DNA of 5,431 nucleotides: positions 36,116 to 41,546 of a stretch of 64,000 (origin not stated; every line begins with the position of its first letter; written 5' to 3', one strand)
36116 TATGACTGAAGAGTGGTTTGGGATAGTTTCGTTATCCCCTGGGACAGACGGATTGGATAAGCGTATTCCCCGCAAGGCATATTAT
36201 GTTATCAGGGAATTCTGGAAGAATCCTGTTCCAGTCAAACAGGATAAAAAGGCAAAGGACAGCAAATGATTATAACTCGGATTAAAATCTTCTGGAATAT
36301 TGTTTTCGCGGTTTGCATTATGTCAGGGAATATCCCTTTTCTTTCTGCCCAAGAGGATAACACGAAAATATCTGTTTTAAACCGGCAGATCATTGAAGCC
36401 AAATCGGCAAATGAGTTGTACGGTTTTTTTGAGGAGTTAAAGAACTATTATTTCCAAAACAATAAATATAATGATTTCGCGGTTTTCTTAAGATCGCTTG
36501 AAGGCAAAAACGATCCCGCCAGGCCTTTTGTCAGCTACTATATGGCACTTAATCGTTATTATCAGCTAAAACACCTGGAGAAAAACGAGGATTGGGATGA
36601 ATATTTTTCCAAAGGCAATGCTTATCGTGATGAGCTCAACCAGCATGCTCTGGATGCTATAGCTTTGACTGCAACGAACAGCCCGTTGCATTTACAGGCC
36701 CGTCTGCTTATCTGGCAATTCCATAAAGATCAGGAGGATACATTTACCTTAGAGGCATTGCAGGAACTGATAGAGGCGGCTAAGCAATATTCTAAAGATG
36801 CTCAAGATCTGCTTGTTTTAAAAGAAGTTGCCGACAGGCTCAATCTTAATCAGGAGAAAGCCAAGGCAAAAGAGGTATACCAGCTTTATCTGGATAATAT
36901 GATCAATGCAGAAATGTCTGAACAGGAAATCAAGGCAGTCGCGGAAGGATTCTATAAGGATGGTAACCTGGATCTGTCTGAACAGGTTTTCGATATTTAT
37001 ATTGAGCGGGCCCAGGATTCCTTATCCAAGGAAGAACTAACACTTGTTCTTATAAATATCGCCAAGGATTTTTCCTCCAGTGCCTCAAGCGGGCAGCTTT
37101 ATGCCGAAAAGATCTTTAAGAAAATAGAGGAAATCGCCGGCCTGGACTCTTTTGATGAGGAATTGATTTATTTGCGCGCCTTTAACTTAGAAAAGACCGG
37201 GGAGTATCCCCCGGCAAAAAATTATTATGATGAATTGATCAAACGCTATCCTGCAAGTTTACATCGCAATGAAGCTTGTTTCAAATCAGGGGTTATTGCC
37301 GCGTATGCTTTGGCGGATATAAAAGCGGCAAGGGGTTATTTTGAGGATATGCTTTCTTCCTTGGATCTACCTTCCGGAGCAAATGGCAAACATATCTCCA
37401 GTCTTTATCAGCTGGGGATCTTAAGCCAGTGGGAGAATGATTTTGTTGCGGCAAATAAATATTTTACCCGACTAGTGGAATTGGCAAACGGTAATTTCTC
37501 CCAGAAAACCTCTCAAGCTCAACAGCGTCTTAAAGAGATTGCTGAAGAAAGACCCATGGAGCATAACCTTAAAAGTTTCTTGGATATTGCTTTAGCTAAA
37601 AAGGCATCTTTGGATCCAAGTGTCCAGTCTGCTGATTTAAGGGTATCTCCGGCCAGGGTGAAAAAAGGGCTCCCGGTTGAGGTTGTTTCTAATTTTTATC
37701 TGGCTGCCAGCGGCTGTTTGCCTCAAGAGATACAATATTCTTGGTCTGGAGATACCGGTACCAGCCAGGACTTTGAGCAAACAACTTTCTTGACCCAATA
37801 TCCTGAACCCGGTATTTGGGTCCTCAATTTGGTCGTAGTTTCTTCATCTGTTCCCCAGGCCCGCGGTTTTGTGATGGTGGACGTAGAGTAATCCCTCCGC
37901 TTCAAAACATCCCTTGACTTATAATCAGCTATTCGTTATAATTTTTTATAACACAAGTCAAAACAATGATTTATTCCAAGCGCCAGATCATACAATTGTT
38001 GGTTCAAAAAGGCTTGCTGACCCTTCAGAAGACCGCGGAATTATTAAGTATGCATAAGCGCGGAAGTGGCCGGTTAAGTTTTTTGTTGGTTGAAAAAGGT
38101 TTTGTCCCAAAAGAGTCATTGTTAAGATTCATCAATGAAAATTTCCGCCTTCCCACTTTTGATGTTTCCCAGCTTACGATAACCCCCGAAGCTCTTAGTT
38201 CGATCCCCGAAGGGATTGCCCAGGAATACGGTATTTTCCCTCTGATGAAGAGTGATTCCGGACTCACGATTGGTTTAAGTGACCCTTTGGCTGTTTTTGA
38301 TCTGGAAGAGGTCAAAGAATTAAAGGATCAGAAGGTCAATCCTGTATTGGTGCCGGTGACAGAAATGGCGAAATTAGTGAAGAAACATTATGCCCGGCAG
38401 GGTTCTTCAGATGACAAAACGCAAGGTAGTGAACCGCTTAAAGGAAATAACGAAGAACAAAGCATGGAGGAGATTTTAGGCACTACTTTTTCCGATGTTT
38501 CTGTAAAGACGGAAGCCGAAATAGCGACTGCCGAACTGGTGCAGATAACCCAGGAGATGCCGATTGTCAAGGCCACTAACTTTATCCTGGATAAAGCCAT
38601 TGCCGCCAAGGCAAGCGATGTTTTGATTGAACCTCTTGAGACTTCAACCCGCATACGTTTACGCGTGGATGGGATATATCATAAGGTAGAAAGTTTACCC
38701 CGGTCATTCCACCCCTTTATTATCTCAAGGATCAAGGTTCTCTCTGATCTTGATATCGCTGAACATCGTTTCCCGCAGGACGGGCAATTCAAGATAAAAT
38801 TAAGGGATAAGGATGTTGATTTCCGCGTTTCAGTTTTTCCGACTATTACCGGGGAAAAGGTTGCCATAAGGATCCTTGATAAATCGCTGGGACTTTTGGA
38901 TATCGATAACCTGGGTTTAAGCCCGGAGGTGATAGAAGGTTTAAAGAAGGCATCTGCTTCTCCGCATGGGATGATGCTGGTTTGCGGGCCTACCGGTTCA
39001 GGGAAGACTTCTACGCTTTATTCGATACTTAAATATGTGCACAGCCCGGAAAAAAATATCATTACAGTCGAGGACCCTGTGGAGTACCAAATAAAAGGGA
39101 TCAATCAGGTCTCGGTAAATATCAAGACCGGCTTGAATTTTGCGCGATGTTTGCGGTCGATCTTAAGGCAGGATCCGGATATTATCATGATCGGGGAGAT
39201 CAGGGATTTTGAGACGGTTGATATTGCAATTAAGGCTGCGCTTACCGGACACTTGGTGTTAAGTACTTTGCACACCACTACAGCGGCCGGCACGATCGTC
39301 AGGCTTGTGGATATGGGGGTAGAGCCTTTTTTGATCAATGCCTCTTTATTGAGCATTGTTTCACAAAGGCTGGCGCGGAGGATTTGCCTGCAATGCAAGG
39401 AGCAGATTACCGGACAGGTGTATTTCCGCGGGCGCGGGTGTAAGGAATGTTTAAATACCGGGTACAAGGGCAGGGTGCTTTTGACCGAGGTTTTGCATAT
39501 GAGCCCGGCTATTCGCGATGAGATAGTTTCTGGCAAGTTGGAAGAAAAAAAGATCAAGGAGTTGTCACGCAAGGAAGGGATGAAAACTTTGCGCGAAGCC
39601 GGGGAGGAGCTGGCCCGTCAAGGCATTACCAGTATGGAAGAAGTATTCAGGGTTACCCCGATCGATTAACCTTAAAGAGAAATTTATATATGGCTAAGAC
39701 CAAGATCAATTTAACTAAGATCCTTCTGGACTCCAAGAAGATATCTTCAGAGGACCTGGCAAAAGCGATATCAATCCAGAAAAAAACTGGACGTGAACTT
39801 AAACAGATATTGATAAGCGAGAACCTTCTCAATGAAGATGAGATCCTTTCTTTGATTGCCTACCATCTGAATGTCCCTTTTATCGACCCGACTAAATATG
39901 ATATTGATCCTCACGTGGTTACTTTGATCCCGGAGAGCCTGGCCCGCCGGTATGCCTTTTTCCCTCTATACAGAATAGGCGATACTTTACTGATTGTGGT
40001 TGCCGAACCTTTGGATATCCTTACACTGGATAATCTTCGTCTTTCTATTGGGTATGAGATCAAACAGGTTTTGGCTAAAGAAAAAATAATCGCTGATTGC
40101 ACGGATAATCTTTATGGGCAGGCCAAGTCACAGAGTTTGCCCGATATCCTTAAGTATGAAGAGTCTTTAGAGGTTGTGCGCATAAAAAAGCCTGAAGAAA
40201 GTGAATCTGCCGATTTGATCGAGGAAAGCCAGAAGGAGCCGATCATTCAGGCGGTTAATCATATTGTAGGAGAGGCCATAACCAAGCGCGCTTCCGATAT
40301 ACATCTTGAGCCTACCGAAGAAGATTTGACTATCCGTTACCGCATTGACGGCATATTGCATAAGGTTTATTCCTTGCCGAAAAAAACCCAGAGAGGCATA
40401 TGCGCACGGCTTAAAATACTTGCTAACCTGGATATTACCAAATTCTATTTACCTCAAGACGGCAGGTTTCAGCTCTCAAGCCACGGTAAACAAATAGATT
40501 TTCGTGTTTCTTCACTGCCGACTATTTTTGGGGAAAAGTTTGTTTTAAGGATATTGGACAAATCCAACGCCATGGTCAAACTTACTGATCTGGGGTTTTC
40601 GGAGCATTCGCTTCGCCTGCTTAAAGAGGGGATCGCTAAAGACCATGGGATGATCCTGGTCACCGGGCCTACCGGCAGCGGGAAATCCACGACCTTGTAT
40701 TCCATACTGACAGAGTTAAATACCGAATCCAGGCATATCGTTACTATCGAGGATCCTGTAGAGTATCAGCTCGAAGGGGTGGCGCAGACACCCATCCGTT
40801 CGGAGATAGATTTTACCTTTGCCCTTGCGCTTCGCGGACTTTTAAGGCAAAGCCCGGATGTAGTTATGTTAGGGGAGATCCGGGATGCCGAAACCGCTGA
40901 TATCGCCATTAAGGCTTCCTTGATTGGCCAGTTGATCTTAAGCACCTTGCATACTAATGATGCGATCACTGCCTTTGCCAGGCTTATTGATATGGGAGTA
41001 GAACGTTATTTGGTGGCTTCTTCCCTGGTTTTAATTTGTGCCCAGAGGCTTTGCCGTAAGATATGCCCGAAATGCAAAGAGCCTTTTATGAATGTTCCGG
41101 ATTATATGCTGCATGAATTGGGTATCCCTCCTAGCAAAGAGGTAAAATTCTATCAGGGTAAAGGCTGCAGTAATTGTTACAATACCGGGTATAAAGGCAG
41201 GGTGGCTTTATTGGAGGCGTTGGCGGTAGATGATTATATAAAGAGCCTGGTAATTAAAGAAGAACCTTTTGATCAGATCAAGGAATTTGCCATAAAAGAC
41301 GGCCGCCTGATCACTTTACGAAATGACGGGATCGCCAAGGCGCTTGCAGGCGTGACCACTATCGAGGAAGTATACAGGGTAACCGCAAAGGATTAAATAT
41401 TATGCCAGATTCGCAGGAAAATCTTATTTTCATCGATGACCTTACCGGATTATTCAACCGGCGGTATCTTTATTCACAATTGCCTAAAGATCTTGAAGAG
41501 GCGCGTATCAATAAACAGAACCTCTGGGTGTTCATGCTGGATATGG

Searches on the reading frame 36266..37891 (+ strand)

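Call 7: search_protein_families(library=pfam, proteins=[window:36266-37891:+], max_evalue=0.001)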
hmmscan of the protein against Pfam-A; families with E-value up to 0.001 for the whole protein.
window:36266-37891:+ (541 aa): 0 families

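Call 63: search_protein_families(library=ncbifam, proteins=[window:36266-37891:+], max_evalue=0.001)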
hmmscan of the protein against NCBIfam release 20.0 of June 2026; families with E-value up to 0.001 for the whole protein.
window:36266-37891:+ (541 aa): 1 family
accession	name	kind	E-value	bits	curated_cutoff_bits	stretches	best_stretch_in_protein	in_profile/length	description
TIGR02795.1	tol_pal_ybgF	equivalog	0.0008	20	90.1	1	299-406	3-105/119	tol-pal system protein YbgF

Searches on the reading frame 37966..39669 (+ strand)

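Call 7: search_protein_families(library=pfam, proteins=[window:37966-39669:+], max_evalue=0.001)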
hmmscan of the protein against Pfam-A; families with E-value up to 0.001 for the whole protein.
window:37966-39669:+ (567 aa): 2 families
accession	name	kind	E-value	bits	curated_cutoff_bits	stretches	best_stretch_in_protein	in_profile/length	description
PF00437.27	T2SSE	-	1.5e-129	432.3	24.9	1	196-562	4-370/370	Type II/IV secretion system protein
PF05157.20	MshEN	-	1e-13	51.5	23.1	1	60-147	1-89/90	MshEN domain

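Call 63: search_protein_families(library=ncbifam, proteins=[window:37966-39669:+], max_evalue=0.001)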
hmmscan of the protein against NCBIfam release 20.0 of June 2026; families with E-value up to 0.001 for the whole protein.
window:37966-39669:+ (567 aa): 21 families
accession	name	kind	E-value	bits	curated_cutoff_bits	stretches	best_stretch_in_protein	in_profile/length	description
TIGR02538.1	type_IV_pilB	equivalog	5.4e-169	563.4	675.65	1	8-564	2-562/564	type IV-A pilus assembly ATPase PilB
TIGR02533.1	type_II_gspE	equivalog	3.4e-154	514.1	630.25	1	79-564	3-486/486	type II secretion system ATPase GspE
NF007755.0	PRK10436.1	equivalog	1.2e-126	423.1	617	1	183-564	68-459/465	type II secretion system protein GspE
NF053534.1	T4PilAsmATPsTfpB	equivalog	2.6e-121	405.8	850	1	50-565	66-583/584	type IV pilus assembly ATPase TfpB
NF041000.1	ATPase_ComGA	equivalog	8.1e-75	251.2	300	1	207-470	3-265/267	competence type IV pilus ATPase ComGA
TIGR01420.1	pilT_fam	subfamily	9.9e-56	189.4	319.1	1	207-560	5-334/343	PilT/PilU family type 4a pilus ATPase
TIGR02525.1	plasmid_TraJ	equivalog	4.9e-30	104.7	368.3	1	299-451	120-273/372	plasmid transfer ATPase TraJ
TIGR02524.1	dot_icm_DotB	equivalog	1.4e-21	77.1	463.3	1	328-449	128-258/358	Dot/Icm type IV secretion system ATPase DotB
NF058587.1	archaellum_moto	equivalog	7.7e-17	61.2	550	1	337-449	278-395/527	archaellum flagellar ATPase motor FlaI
TIGR02782.1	TrbB_P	equivalog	7.8e-17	61.5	304.55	1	319-448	122-253/303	P-type conjugative transfer ATPase TrbB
TIGR02788.1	VirB11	equivalog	8.7e-16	57.8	249.95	1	336-451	146-266/308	P-type DNA transfer ATPase VirB11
NF010407.0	PRK13833.1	subfamily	9.9e-15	54.8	499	1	337-451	147-263/323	conjugal transfer protein TrbB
TIGR03819.1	heli_sec_ATPase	hypoth_equivalog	1.1e-13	51.1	373.15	1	295-466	138-316/340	TadA family conjugal transfer-associated ATPase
NF010469.0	PRK13894.1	subfamily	1.9e-13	50.4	508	1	329-448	144-265/320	conjugal transfer ATPase TrbB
NF008411.1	PRK11234.1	equivalog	2.4e-10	39.4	1170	1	6-170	482-646/723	cyclic di-3',5'-guanylate-activated glycosyltransferase NfrB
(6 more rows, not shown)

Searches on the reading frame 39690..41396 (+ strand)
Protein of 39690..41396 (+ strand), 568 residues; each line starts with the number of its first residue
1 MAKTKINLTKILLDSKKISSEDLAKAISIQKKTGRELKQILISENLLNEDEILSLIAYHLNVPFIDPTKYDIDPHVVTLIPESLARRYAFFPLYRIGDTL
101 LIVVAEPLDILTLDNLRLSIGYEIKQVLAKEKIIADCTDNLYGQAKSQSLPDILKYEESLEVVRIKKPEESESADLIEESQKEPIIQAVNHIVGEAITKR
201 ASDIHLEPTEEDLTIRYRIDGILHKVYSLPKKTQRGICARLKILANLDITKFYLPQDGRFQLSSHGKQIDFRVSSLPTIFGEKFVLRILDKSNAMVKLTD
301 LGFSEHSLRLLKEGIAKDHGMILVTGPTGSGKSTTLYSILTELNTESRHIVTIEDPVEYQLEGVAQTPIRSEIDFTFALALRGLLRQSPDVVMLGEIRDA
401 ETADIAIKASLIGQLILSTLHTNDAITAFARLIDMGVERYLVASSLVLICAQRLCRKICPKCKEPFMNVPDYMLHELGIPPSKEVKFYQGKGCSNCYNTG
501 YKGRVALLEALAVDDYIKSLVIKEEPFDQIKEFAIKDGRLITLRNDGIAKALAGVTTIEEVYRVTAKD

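Call 7: search_protein_families(library=pfam, proteins=[window:39690-41396:+], max_evalue=0.001)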
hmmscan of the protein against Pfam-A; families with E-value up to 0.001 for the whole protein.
window:39690-41396:+ (568 aa): 7 families
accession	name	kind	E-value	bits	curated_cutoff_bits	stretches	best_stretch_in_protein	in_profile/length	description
PF00437.27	T2SSE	-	1.1e-124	416.3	24.9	1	179-563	2-370/370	Type II/IV secretion system protein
PF05157.20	MshEN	-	1.9e-16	60.3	23.1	1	60-147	1-89/90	MshEN domain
PF13191.12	AAA_16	-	4.4e-06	27.7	32.6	1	312-433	17-124/167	AAA ATPase domain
PF13401.12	AAA_22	-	2.3e-05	25.1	27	1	318-361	4-47/130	AAA domain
PF25199.1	nSTAND_NTPase5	-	0.00011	22.5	34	1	318-356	40-79/145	Novel STAND NTPase 5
PF20720.3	nSTAND3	-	0.00014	22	27.2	1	316-358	14-56/155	Novel STAND NTPase 3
PF13555.12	AAA_29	-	0.00085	19.5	27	0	319-339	22-42/61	P-loop containing region of AAA domain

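Call 63: search_protein_families(library=ncbifam, proteins=[window:39690-41396:+], max_evalue=0.001)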
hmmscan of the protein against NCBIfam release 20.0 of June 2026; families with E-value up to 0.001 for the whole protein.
window:39690-41396:+ (568 aa): 21 families
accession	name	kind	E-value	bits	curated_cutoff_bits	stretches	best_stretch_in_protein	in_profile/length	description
TIGR02538.1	type_IV_pilB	equivalog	2.3e-177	591.1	675.65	1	8-566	2-563/564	type IV-A pilus assembly ATPase PilB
TIGR02533.1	type_II_gspE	equivalog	4.4e-168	559.9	630.25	1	79-565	3-486/486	type II secretion system ATPase GspE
NF007755.0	PRK10436.1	equivalog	1.4e-131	439.4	617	1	84-566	13-460/465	type II secretion system protein GspE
NF053534.1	T4PilAsmATPsTfpB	equivalog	1e-130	436.9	850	1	30-565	46-582/584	type IV pilus assembly ATPase TfpB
NF041000.1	ATPase_ComGA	equivalog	6.1e-72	241.8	300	1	191-456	2-266/267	competence type IV pilus ATPase ComGA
TIGR01420.1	pilT_fam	subfamily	7.8e-49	166.7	319.1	1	190-458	3-271/343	PilT/PilU family type 4a pilus ATPase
TIGR02525.1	plasmid_TraJ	equivalog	2.5e-24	85.9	368.3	1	311-435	141-272/372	plasmid transfer ATPase TraJ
TIGR02524.1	dot_icm_DotB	equivalog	2.2e-20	73.1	463.3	1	313-455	128-279/358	Dot/Icm type IV secretion system ATPase DotB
TIGR02788.1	VirB11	equivalog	7.1e-13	48.3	249.95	1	298-437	124-267/308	P-type DNA transfer ATPase VirB11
NF008411.1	PRK11234.1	equivalog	7.4e-13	47.8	1170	1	6-195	482-670/723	cyclic di-3',5'-guanylate-activated glycosyltransferase NfrB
NF010469.0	PRK13894.1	subfamily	1e-12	48.1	508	1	315-433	145-265/320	conjugal transfer ATPase TrbB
TIGR02782.1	TrbB_P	equivalog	2.4e-12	46.8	304.55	1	311-434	129-254/303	P-type conjugative transfer ATPase TrbB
TIGR03819.1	heli_sec_ATPase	hypoth_equivalog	4.3e-12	45.9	373.15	1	283-437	141-302/340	TadA family conjugal transfer-associated ATPase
NF058587.1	archaellum_moto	equivalog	1.4e-11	43.9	550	1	321-432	277-393/527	archaellum flagellar ATPase motor FlaI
NF012033.0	PRK15489.1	equivalog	3.1e-11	42.2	537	1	2-173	487-659/703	glycosyl transferase family protein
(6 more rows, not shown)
